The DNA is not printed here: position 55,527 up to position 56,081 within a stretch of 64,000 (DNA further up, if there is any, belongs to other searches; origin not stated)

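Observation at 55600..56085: Promoter-driven GC-rich locus between rmuC and tRNA-Glu: SRP-RNA-like structured RNA and/or an 84-aa Cys/Pro-rich protein with a rare perfect SD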

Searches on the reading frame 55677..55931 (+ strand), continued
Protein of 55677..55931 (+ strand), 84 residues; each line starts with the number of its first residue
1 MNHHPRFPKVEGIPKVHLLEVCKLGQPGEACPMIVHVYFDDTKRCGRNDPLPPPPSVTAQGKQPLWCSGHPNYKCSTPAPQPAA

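Call 82: find_encoding_contigs(protein=P0011, flank=5000, max_places=3)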
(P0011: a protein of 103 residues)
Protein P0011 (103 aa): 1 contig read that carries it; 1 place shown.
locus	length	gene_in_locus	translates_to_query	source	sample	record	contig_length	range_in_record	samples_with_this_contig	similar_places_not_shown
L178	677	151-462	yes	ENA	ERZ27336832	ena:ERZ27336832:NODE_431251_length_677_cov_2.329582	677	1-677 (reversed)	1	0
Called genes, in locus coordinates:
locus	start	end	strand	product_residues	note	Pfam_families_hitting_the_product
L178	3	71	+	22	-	?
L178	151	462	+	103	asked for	-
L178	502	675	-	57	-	?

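Call 86: search_protein_families(library=padloc, alignment_id=A2, max_evalue=0.1)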
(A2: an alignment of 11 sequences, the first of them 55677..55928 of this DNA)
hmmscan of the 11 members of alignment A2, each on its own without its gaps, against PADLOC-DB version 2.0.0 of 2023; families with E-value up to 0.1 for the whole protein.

A. member 1, window:55677-55928:+ (84 aa): 0 families

B. families by the number of members that match (of 11 scanned): 0 families

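Call 90: find_related_loci(query=window:55677-55928:+, collection=viral_contigs, flank=5000)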
Query window:55677-55928:+ (84 aa) in viral_contigs; peptide patterns used: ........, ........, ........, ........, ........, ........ (x = any residue, [..] = any of these).
7 stretches matched a pattern, but none encodes a relative of the query by tblastn (E <= 1e-3).
